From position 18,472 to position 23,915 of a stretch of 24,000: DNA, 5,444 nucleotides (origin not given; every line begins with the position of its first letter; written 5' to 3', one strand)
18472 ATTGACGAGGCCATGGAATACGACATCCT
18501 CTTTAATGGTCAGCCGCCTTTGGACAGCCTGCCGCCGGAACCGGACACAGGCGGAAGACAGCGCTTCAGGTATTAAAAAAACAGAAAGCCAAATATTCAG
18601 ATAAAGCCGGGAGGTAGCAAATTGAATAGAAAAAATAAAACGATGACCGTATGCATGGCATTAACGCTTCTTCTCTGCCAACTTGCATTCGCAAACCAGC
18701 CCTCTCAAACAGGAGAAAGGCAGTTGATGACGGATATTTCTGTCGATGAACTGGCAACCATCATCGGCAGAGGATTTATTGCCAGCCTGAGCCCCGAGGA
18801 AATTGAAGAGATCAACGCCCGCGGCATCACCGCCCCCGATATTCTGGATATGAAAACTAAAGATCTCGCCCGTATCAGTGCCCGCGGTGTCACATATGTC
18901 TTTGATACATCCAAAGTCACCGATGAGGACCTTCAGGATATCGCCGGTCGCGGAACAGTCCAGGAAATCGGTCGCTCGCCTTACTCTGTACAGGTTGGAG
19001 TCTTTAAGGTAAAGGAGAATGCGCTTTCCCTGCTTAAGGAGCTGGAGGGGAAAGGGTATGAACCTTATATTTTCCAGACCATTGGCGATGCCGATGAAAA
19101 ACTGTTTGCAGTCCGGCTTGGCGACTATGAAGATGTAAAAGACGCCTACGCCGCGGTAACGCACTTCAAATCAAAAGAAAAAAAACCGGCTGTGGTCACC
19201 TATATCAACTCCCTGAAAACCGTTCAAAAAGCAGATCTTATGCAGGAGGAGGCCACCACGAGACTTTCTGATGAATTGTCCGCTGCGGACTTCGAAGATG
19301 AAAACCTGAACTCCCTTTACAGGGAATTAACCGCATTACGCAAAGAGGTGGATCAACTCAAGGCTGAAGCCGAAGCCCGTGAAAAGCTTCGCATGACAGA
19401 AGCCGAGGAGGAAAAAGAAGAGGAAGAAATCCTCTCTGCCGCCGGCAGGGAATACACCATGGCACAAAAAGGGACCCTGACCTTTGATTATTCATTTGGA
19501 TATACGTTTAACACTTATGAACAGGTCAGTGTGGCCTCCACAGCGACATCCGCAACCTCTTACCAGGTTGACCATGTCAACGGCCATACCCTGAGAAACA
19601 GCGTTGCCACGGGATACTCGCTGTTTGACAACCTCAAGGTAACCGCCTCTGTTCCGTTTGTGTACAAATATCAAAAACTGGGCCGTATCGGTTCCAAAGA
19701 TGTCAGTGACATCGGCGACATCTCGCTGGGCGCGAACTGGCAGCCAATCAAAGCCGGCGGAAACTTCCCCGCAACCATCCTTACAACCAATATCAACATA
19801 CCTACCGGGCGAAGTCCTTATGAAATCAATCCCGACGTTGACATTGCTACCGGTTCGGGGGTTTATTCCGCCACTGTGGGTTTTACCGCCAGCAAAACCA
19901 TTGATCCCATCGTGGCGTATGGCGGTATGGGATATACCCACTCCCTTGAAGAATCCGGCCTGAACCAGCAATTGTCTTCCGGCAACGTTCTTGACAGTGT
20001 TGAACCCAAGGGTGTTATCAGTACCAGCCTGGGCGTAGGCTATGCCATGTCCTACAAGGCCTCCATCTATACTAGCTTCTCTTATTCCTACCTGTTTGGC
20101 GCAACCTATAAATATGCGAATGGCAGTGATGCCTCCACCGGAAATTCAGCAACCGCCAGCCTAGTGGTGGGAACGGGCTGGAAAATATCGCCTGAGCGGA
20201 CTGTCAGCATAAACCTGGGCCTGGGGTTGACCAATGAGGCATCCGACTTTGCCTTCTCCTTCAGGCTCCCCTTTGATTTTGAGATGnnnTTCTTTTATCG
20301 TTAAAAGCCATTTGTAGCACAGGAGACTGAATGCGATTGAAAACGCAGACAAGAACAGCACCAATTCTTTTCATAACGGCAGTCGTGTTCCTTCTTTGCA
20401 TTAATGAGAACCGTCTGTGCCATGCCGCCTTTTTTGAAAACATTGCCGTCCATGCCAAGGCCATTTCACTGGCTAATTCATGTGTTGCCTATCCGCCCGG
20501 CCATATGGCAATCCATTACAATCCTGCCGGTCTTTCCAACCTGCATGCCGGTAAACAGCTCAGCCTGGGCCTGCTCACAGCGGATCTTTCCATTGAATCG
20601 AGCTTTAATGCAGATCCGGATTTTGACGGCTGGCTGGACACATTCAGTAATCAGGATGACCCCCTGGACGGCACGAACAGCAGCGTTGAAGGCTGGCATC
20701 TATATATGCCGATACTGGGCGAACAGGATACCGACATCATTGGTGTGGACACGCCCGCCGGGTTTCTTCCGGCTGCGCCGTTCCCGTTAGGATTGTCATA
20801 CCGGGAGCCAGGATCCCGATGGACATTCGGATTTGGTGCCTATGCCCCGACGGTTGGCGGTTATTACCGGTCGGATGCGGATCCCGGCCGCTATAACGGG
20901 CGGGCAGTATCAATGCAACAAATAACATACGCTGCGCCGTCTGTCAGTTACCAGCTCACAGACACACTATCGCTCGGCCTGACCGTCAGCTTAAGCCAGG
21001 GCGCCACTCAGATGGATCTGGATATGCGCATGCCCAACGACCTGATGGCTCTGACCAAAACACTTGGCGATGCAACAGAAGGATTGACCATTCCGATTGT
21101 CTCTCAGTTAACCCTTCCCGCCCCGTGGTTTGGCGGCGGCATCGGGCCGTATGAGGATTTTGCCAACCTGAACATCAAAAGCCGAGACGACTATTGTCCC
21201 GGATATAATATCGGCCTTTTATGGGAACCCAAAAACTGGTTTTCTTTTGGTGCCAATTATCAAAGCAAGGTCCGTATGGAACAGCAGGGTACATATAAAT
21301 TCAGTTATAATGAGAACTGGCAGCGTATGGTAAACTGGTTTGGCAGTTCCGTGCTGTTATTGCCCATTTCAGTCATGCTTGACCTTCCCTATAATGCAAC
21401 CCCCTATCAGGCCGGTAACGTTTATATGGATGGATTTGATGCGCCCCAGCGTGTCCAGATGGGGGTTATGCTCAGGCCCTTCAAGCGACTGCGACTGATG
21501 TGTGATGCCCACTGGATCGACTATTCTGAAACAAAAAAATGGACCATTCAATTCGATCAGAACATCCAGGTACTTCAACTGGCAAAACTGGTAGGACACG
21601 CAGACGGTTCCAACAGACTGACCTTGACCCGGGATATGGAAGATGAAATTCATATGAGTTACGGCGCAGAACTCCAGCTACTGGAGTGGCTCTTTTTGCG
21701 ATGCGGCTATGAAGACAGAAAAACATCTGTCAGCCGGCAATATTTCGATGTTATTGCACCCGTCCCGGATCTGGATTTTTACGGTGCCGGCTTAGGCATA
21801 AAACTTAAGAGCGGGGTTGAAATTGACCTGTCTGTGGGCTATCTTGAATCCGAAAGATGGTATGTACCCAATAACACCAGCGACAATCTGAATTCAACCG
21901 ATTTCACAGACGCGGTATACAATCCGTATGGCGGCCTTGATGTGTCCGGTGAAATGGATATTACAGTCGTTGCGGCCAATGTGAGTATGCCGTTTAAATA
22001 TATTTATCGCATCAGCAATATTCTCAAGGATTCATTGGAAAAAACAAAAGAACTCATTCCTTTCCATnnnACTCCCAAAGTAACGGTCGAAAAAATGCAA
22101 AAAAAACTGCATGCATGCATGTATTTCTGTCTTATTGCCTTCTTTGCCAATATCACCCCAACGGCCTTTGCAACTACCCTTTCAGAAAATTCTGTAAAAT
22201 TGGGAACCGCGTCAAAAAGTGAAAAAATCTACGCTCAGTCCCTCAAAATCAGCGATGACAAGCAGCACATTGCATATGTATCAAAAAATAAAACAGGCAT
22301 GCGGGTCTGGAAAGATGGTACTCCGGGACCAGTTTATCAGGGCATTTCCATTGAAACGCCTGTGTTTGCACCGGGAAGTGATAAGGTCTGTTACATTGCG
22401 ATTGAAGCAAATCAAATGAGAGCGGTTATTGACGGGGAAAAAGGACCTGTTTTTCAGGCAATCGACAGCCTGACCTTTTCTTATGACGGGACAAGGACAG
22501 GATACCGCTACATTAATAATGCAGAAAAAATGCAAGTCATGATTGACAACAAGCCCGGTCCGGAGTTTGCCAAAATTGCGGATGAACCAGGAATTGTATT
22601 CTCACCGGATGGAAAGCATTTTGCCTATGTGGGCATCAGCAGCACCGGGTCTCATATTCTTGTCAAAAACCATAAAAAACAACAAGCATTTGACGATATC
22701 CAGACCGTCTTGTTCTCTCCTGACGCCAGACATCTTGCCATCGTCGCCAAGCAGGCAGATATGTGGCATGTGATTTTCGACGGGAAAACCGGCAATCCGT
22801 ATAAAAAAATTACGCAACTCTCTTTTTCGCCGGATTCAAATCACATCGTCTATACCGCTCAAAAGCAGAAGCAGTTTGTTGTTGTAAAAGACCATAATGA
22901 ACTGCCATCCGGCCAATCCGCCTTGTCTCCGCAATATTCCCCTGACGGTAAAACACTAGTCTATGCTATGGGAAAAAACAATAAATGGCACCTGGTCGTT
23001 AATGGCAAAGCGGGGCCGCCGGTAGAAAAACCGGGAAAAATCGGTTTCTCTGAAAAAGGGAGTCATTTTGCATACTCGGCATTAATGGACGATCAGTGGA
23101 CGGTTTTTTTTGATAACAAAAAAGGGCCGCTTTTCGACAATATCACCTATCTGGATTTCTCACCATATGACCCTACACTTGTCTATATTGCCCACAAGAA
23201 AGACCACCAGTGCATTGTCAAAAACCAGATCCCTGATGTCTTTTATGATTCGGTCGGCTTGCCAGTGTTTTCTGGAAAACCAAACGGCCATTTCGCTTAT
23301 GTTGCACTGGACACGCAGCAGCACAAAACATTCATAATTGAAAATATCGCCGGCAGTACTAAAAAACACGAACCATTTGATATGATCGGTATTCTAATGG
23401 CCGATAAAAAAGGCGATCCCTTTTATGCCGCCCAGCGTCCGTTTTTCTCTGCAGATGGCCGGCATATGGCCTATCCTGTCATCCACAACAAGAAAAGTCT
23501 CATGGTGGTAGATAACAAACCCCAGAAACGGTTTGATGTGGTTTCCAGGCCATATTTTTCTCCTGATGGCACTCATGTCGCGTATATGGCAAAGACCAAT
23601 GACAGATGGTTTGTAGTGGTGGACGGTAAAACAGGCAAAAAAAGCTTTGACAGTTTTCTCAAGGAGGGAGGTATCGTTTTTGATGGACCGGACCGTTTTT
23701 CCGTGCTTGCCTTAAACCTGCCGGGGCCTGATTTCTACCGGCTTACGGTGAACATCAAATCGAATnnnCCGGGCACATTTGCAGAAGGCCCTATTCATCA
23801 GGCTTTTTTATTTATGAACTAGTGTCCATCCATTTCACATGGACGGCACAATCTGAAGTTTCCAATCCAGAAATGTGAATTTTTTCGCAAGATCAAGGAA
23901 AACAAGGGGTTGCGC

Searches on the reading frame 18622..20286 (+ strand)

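Call 16: search_protein_families(library=pfam, proteins=[window:18622-20286:+], max_evalue=0.1)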
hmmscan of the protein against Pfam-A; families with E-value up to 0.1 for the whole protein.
window:18622-20286:+ (555 aa): 1 family
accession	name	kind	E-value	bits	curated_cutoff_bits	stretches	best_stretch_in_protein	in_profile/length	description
PF05036.18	SPOR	-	5.1e-12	46.4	21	1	118-193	2-76/76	SPOR domain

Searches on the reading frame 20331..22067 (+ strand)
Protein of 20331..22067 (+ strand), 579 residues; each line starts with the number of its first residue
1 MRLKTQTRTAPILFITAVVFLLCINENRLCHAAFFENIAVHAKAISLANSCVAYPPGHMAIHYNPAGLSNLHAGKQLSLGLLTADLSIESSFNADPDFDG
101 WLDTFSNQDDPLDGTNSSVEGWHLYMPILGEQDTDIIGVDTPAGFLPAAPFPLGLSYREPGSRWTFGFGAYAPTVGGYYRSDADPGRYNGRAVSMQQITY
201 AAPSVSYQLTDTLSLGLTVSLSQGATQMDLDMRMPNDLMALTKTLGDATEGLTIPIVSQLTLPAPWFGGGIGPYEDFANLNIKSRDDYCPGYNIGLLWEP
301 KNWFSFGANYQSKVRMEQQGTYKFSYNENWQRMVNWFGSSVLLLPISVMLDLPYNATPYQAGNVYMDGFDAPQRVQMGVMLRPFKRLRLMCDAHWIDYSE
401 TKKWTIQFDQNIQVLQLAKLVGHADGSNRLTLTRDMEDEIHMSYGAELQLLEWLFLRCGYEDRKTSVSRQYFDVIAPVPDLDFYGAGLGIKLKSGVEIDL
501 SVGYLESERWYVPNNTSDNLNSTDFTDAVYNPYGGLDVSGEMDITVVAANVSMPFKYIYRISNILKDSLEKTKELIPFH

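Call 16: search_protein_families(library=pfam, proteins=[window:20331-22067:+], max_evalue=0.1)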
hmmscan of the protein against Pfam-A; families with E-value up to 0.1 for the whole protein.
window:20331-22067:+ (579 aa): 3 families
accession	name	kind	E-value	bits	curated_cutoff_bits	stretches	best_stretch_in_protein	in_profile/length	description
PF03349.22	Toluene_X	-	9.9e-44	149.9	29.7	1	52-555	31-421/421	Outer membrane protein transport protein (OMPP1/FadL/TodX)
PF01054.23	MMTV_SAg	-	0.026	15.2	25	0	321-344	60-83/92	Mouse mammary tumour virus superantigen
PF25222.1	DUF7840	-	0.061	13.4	27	0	360-414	137-194/224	Domain of unknown function (DUF7840)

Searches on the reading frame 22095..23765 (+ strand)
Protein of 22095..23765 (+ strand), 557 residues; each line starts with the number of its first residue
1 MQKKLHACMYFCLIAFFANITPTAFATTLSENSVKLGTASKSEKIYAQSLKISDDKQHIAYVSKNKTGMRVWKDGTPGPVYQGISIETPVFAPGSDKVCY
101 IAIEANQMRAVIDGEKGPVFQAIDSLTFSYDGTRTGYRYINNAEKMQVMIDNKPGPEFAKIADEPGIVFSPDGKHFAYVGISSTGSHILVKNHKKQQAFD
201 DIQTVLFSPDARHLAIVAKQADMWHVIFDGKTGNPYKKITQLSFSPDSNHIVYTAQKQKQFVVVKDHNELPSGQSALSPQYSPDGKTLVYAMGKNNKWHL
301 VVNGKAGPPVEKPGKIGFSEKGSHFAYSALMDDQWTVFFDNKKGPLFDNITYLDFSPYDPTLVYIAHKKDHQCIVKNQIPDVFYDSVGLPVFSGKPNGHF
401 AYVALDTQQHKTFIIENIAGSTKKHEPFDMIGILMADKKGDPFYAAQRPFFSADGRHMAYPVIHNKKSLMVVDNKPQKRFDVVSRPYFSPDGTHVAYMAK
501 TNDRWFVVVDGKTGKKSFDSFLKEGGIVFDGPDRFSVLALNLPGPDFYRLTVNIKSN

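Call 16: search_protein_families(library=pfam, proteins=[window:22095-23765:+], max_evalue=0.1)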
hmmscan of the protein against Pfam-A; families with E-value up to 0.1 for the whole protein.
window:22095-23765:+ (557 aa): 9 families
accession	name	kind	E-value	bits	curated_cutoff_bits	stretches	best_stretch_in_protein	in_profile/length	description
PF07676.18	PD40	-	2.1e-13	50.3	20.9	0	278-291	13-26/38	WD40-like Beta Propeller Repeat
PF25174.1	Beta-prop_THOC3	-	8e-05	22.2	305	1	202-292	5-107/272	THOC3 beta-propeller domain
PF00400.38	WD40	-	0.00035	21.4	27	0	237-252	12-27/39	WD domain, G-beta repeat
PF24817.1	WD40_WDHD1_1st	-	0.0041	16.8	109.9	0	193-259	180-245/291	WDHD1 first WD40 domain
PF15702.11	HPS6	-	0.0045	16.3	27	0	200-242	30-72/378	Hermansky-Pudlak syndrome 6 protein N-terminal domain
PF02239.22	Cytochrom_D1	-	0.05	12.6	25.5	0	439-497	316-366/368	Cytochrome D1 heme domain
PF07927.17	HicA_toxin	-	0.065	13.8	27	0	249-274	21-48/58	HicA toxin of bacterial toxin-antitoxin,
PF23727.1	Beta-prop_FAM234A_B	-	0.073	12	26.4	0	214-271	144-202/467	FAM234A/B beta-propeller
PF24780.1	WD40_MABP1-WDR62_1st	-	0.075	12.8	496.3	0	169-265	46-154/328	MABP1/WDR62 first WD40 domain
